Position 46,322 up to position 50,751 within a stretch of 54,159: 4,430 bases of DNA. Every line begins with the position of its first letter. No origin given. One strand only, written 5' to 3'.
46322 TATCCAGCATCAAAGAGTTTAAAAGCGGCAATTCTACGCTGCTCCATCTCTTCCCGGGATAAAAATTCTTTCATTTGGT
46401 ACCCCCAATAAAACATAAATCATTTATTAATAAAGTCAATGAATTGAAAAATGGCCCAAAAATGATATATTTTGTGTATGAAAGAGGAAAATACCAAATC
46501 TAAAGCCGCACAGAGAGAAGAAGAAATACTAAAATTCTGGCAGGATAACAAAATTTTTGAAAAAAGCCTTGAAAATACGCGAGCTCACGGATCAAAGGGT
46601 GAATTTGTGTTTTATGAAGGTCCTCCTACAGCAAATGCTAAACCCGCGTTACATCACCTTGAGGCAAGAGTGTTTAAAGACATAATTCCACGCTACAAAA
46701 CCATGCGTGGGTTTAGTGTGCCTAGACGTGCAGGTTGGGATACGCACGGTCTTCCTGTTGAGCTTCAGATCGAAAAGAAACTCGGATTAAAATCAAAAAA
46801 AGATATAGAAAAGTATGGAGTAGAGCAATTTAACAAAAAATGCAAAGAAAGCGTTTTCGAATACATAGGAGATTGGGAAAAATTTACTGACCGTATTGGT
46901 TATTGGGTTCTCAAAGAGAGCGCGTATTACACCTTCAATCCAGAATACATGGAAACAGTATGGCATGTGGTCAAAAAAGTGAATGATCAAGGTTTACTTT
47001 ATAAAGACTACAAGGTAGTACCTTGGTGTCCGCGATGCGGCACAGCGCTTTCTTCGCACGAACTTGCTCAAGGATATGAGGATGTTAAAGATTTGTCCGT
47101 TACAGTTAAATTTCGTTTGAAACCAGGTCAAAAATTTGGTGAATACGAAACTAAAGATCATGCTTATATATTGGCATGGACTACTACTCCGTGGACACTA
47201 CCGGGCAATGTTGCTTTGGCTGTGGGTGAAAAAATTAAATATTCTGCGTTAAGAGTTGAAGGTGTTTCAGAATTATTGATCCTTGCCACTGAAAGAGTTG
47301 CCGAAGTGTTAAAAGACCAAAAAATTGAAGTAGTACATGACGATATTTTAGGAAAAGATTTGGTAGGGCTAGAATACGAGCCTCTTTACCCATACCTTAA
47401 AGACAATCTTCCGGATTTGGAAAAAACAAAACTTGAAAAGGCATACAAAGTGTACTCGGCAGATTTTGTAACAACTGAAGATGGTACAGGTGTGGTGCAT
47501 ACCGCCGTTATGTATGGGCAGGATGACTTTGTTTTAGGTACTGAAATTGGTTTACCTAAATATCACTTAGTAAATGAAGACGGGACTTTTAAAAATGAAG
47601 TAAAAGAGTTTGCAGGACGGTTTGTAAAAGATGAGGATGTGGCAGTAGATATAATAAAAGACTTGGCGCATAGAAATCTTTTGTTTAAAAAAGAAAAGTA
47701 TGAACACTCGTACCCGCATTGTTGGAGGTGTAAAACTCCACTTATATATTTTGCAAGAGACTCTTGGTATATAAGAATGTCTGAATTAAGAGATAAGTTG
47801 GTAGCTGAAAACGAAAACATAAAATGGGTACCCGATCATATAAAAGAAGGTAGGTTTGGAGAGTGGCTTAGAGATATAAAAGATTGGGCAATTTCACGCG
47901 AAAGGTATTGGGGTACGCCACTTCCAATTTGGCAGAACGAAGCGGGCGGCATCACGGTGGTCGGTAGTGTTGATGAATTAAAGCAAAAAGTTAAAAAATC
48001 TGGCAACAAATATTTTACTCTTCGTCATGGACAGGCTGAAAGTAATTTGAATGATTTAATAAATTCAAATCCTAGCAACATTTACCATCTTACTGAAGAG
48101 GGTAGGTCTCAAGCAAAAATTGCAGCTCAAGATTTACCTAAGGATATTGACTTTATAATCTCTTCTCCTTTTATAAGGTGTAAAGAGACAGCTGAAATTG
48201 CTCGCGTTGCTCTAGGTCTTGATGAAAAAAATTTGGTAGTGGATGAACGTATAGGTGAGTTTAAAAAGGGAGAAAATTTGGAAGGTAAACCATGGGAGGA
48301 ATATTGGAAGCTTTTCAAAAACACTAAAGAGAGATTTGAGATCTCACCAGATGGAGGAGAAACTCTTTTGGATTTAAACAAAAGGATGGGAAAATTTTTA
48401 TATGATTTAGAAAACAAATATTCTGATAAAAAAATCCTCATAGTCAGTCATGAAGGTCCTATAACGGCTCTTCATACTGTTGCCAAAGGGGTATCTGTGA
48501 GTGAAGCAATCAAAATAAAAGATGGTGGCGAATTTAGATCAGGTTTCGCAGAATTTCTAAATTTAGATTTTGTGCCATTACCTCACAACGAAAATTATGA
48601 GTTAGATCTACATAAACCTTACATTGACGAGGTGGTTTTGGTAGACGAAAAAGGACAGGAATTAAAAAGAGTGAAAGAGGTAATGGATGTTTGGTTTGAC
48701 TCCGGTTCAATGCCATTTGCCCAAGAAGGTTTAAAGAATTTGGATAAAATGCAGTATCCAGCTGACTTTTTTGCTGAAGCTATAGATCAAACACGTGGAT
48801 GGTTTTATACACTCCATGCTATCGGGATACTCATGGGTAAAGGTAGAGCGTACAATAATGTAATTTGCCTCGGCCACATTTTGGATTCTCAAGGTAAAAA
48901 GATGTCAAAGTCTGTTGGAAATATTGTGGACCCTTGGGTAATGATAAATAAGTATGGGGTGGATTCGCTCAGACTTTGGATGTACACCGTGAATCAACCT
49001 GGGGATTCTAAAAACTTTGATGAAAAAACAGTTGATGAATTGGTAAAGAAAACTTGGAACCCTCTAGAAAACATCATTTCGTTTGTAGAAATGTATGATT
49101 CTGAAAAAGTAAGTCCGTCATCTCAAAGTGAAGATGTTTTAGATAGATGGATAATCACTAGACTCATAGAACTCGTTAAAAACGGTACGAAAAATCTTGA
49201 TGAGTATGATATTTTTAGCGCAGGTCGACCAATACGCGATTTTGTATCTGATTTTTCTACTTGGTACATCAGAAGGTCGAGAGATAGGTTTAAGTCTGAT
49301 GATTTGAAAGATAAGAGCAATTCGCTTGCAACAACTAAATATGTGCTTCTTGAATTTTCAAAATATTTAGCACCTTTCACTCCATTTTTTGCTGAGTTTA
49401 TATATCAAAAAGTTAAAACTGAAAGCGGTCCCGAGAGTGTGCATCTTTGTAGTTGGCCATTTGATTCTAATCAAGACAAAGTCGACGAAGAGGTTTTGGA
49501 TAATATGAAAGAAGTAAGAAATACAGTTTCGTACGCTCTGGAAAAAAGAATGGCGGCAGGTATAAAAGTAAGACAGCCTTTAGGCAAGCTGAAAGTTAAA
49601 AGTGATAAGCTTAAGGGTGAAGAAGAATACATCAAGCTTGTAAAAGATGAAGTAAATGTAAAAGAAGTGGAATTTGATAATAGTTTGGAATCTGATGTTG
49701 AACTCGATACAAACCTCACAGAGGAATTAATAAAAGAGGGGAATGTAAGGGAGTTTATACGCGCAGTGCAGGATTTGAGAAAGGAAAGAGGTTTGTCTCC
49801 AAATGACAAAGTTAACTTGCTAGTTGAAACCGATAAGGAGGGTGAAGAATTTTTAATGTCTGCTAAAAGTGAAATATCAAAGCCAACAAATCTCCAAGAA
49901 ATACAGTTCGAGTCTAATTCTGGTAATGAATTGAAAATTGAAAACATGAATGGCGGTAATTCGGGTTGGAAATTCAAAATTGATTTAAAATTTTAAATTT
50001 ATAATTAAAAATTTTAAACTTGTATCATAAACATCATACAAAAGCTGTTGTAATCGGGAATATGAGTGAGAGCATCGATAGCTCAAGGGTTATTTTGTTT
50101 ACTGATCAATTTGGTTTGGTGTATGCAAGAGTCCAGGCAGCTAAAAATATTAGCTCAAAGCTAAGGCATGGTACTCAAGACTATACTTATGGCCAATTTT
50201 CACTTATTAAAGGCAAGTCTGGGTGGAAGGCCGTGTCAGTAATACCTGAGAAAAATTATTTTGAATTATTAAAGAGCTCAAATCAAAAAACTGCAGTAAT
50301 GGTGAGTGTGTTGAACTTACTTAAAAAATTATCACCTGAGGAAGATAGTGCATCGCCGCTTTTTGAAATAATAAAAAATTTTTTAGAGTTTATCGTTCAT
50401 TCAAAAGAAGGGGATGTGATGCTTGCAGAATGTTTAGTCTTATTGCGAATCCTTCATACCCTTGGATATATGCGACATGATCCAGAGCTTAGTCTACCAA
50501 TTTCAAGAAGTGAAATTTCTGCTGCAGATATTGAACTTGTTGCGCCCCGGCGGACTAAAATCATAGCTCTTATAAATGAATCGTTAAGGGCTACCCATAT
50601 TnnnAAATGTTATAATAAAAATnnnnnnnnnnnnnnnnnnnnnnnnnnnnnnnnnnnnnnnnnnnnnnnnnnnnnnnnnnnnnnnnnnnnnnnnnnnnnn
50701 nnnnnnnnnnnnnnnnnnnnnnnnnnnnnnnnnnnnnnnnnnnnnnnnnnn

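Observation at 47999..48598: Histidine-phosphatase-like domain nested inside the catalytic core of isoleucyl-tRNA synthetase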

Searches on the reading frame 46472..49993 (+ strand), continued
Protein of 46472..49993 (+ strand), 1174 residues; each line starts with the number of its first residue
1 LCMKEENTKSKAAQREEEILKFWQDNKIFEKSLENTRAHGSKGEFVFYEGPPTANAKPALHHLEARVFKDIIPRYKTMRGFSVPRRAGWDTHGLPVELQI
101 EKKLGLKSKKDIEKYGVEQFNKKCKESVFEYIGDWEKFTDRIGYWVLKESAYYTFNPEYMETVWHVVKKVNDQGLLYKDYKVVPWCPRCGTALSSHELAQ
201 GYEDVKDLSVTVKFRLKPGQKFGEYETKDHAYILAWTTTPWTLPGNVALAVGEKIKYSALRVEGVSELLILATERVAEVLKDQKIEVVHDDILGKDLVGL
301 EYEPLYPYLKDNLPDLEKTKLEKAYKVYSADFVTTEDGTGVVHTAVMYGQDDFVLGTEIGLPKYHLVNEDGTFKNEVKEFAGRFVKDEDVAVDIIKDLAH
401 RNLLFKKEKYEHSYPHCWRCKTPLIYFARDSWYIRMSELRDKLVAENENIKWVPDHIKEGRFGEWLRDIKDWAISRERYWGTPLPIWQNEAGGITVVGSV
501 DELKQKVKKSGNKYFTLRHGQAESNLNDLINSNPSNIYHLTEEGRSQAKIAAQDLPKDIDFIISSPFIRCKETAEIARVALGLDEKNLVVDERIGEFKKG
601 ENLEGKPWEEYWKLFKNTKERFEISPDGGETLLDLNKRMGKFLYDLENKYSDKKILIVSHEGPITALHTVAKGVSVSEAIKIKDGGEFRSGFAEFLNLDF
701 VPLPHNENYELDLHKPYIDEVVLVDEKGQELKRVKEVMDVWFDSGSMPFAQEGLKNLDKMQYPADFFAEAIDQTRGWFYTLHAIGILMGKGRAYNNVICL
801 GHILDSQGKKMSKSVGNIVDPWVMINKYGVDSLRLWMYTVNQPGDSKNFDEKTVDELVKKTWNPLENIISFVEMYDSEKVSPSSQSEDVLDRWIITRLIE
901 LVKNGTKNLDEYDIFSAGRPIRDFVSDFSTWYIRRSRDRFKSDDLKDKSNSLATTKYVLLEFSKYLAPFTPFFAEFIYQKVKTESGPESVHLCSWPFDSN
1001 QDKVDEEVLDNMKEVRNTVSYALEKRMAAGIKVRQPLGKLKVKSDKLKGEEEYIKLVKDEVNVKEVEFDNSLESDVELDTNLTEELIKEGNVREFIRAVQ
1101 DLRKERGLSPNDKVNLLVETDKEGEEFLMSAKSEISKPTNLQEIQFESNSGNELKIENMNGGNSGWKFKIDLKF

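Call 28: predict_structure(alignment_id=A1)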
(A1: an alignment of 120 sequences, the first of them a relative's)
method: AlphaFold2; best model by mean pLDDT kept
length: 1172 residues; sequences in the alignment: 120
mean_pLDDT: 90.1   pTM: 0.81
mean pLDDT of the five models: 90.1, 89.5, 87.8, 85.4, 85.2
residues with pLDDT >= 90: 757; 70-90: 383; 50-70: 29; < 50: 3
segments of 3 or more residues with pLDDT < 50: 1-3
pLDDT, mean of each block of 10 residues (from residue 1): 68 96 93 69 80 82 89 91 86 86 86 94 92 92 86 92 96 91 84 72 90 94 86 94 95 94 92 90 90 95 90 89 95 91 90 92 91 92 92 95 92 83 88 94 91 82 86 88 93 95 93 97 93 94 96 94 98 97 96 93 93 94 92 97 95 97 96 93 93 95 95 93 93 89 85 81 80 77 93 86 78 74 95 89 86 94 94 82 93 96 93 93 95 88 90 97 97 97 94 80 92 93 90 91 92 92 93 91 87 89 82 91 89 86 92 75 84 83
secondary structure, 60 per line:
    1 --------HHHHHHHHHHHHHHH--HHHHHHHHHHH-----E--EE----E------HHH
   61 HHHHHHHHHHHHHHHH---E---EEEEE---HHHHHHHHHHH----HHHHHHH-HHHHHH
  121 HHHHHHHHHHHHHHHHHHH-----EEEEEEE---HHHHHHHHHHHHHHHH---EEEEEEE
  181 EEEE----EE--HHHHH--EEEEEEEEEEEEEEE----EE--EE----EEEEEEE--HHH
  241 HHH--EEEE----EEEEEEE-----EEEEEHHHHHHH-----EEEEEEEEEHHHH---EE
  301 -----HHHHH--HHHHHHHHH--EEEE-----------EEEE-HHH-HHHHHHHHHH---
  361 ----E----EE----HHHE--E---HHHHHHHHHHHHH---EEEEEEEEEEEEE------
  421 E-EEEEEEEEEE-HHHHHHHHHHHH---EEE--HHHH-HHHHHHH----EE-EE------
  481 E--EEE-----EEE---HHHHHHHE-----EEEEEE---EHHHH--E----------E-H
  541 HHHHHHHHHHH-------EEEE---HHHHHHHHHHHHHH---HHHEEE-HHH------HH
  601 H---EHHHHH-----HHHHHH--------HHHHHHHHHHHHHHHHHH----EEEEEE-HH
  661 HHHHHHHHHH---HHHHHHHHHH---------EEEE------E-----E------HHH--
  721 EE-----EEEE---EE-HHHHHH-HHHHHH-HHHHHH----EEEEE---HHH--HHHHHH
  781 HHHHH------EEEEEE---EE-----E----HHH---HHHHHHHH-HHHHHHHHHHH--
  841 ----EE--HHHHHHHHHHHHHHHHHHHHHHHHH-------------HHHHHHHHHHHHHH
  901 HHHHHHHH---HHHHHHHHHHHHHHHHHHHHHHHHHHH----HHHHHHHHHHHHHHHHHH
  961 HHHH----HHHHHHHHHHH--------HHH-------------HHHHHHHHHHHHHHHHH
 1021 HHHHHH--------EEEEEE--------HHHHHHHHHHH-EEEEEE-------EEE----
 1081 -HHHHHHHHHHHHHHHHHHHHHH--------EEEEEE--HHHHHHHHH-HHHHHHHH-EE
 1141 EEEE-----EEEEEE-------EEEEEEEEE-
elements in order (helices of 4 or more, strands of 3 or more residues): H9-23 H26-36 H58-76 E84-88 H92-102 H107-113 H115-139 E145-151 H155-170 E174-184 H193-197 E200-214 E229-235 H238-243 E246-249 E254-260 E266-270 H271-277 E283-291 H292-295 H306-310 H313-321 E324-327 E339-342 H348-357 H386-398 E402-414 E423-432 H434-445 E449-451 H454-457 H459-465 E484-486 E492-494 H498-504 E511-516 H521-524 H540-551 E559-562 H566-579 E586-588 H606-610 H616-621 H630-647 E652-657 H659-670 H674-683 E693-696 E728-731 H738-743 H745-750 H752-757 E762-766 H775-785 E792-797 H819-826 H828-838 H849-873 H887-908 H912-938 H943-964 H969-979 H1004-1026 E1035-1040 H1049-1059 E1061-1066 E1074-1076 H1082-1103 E1112-1117 H1120-1128 H1130-1137 E1139-1144 E1150-1155 E1163-1171

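Call 38: fold_search(model_id=the predicted structure, library=pdb)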
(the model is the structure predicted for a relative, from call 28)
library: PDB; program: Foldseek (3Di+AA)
matches with E <= 10: 785; with E <= 0.001: 474
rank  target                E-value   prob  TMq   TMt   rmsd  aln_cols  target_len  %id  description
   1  8c8w                  1.8e-85  1.00  0.69  0.78   6.5      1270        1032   33  Priestia megaterium mupirocin hyper-resistant HIGH motif mutant of type 2 isoleucyl-tRNA synthetase complexed with an is (released 2023-08-16)
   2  8c8v                  2.2e-85  1.00  0.69  0.78   6.2      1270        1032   33  Priestia megaterium mupirocin-resistant isoleucyl-tRNA synthetase 2 with a fully-resolved C-terminal tRNA-binding domain (released 2023-08-16)
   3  8c9d                  3.0e-84  1.00  0.69  0.78   6.2      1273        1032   33  Priestia megaterium W130Q mutant of type 2 isoleucyl-tRNA synthetase complexed with an isoleucyl-adenylate analogue (released 2023-08-16)
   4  8c8u                  1.1e-82  1.00  0.69  0.78   6.4      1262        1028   33  Priestia megaterium mupirocin-resistant isoleucyl-tRNA synthetase 2 complexed with mupirocin (released 2023-08-23)
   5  8wnd_A                2.7e-72  1.00  0.71  0.78   5.6      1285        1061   26  Crystal structure of Saccharomyces cerevisiae isoleucyl-tRNA synthetase in complex with tRNA(Ile) and isoleucine (released 2024-10-09)
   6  7d5c                  1.7e-70  1.00  0.65  0.82   4.3      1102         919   28  IleRS in complex with a tRNA site inhibitor (released 2021-02-24)
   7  8z1p_A                2.0e-70  1.00  0.66  0.72   7.6      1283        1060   26  Crystal structure of Saccharomyces cerevisiae isoleucyl-tRNA synthetase in complex with a mimic tRNA(Met) and isoleuci (released 2024-12-18)
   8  1ile                  7.4e-70  1.00  0.62  0.87   4.7      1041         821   37  ISOLEUCYL-TRNA SYNTHETASE (released 1999-04-13)
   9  9wqt                  1.3e-69  1.00  0.66  0.84   4.6      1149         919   28  Crystal structure of Saccharomyces cerevisiae isoleucyl-tRNA synthetase in complex with reveromycin A and isoleucine (released 2026-04-08)
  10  9wqs                  5.0e-68  1.00  0.67  0.84   4.3      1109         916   28  Crystal structure of Saccharomyces cerevisiae isoleucyl-tRNA synthetase in complex with reveromycin A and isoleucine (released 2026-04-08)
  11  8wnd_B                8.4e-67  1.00  0.69  0.86   4.5      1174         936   28  Crystal structure of Saccharomyces cerevisiae isoleucyl-tRNA synthetase in complex with tRNA(Ile) and isoleucine (released 2024-10-09)
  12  6ldk                  1.3e-62  1.00  0.57  0.80   5.4      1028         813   29  Isoleucyl-tRNA synthetase from Candida albicans complexed with a isoleucyl-adenylate (released 2020-11-04)
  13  8c9f                  8.3e-54  1.00  0.60  0.75   8.6      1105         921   22  Priestia megaterium inactive HIGH motif mutant of type1 isoleucyl-tRNA synthetase complexed with an isoleucyl-adenylate  (released 2023-08-16)
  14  8c9e                  8.7e-54  1.00  0.59  0.74   9.7      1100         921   22  Priestia megaterium mupirocin-sensitive isoleucyl-tRNA synthetase 1 complexed with an isoleucyl-adenylate analogue (released 2023-08-16)
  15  1qu2_A                7.2e-48  1.00  0.59  0.74   9.5      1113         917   22  INSIGHTS INTO EDITING FROM AN ILE-TRNA SYNTHETASE STRUCTURE WITH TRNA(ILE) AND MUPIROCIN (released 1999-08-31)
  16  1qu3_A                4.1e-47  1.00  0.58  0.76   7.6      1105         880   23  INSIGHTS INTO EDITING FROM AN ILE-TRNA SYNTHETASE STRUCTURE WITH TRNA(ILE) AND MUPIROCIN (released 1999-08-31)
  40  2v0c                  2.7e-22  1.00  0.34  0.48  16.8      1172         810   14  LEUCYL-TRNA SYNTHETASE FROM THERMUS THERMOPHILUS COMPLEXED WITH A SULPHAMOYL ANALOGUE OF LEUCYL-ADENYLATE In the synthet (released 2007-07-03)
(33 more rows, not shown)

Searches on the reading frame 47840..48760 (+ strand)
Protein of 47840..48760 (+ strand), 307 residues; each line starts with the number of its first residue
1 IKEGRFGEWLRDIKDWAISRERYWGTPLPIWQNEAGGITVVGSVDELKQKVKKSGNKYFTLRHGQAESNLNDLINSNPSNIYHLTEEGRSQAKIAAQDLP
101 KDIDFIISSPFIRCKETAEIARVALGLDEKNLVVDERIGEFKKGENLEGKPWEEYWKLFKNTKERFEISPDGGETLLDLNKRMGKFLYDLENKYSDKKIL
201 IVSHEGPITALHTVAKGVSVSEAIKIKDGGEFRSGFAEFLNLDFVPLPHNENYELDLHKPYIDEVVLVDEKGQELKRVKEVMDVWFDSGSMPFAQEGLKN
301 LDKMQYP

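Call 14: find_related_loci(query=window:47840-48760:+, collection=genome_contigs, flank=3000)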
Query window:47840-48760:+ (307 aa) in genome_contigs; peptide patterns used: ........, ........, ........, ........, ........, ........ (x = any residue, [..] = any of these).
598 stretches matched a pattern (row limit reached: there are more); 486 encode a relative of the query (tblastn E <= 1e-3); the best 80 are kept; 80 distinct loci.
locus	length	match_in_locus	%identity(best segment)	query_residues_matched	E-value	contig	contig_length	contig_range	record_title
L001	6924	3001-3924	72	1-307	1e-151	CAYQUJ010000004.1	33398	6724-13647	MAG TPA_asm: uncultured Candidatus Saccharibacteria bacterium isolate SRP050083_co1_466 genome assembly, contig: NODE_44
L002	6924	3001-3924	65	1-307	5e-142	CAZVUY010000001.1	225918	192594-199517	MAG TPA_asm: uncultured Candidatus Saccharibacteria bacterium isolate SRP300315_co1_63 genome assembly, contig: NODE_13_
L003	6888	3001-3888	67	1-296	7e-137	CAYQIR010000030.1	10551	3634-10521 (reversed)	MAG TPA_asm: uncultured Candidatus Saccharibacteria bacterium isolate binchicken_co38_1169 genome assembly, contig: NODE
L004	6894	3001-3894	64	1-296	5e-130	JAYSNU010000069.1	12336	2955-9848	MAG: Candidatus Nomurabacteria bacterium isolate GFS_10948 GFS_10948_68, whole genome shotgun sequence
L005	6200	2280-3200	61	1-307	2e-126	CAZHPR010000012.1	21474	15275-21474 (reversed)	MAG TPA_asm: uncultured Candidatus Saccharibacteria bacterium isolate SRP300315_co1_17 genome assembly, contig: NODE_118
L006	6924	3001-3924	60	1-307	3e-125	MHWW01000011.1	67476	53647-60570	MAG: Candidatus Zambryskibacteria bacterium RIFOXYC1_FULL_39_10 rifoxyc1_full_scaffold_224, whole genome shotgun sequenc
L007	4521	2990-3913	59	1-306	1e-125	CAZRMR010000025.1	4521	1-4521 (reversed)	MAG TPA_asm: uncultured Candidatus Saccharibacteria bacterium isolate SRP290908_co1_98 genome assembly, contig: NODE_297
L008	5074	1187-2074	55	1-294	4e-109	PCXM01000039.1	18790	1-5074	MAG: Candidatus Zambryskibacteria bacterium CG10_big_fil_rev_8_21_14_0_10_34_34 CG10_8_21_14_0.10_scaffold_2610_c, whole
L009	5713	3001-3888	54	1-295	7e-107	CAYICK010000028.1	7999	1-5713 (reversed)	MAG TPA_asm: uncultured Candidatus Saccharibacteria bacterium isolate ERP119705_co18_128 genome assembly, contig: NODE_1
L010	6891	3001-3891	56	1-296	9e-105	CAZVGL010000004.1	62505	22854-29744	MAG TPA_asm: uncultured Candidatus Saccharibacteria bacterium isolate binchicken_co28_93 genome assembly, contig: NODE_3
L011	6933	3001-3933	51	1-307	1e-102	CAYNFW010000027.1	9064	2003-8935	MAG TPA_asm: uncultured Candidatus Saccharibacteria bacterium isolate binchicken_co241_359 genome assembly, contig: NODE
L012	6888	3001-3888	51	1-295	4e-102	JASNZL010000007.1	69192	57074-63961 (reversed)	MAG: Candidatus Zambryskiibacteriota bacterium isolate PATE-6 HKU-EGSB-PATE-6_7, whole genome shotgun sequence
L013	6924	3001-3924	54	1-307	8e-102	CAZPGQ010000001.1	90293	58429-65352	MAG TPA_asm: uncultured Candidatus Saccharibacteria bacterium isolate SRP219642_co7_231 genome assembly, contig: NODE_28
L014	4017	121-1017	53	1-296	3e-101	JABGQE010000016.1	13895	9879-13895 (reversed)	MAG: bacterium isolate co234_bin49 NODE_7646_length_13895_cov_306.795954, whole genome shotgun sequence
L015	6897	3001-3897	53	1-296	6e-101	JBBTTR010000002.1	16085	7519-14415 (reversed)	MAG: Patescibacteria group bacterium isolate H52-bin007_1 H52_bin007_1_000000000002, whole genome shotgun sequence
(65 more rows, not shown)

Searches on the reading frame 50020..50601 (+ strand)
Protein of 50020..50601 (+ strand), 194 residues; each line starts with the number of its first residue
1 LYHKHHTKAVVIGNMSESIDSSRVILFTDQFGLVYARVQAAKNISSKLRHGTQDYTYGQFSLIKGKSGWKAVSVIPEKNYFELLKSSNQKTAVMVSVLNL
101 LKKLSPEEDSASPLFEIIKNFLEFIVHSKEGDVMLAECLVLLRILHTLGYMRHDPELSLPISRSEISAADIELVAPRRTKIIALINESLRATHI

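Call 53: search_protein_families(library=pfam, proteins=[window:50020-50601:+], max_evalue=0.01)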
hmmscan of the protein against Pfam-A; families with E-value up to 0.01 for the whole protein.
window:50020-50601:+ (194 aa): 2 families
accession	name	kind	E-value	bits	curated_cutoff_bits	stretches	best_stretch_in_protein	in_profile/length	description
PF02565.21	RecO_C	-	9.9e-05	22.6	22.1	1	90-151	6-65/157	Recombination protein O C terminal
PF11967.14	RecO_N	-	0.00033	21.1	27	1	4-66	3-65/80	Recombination protein O N terminal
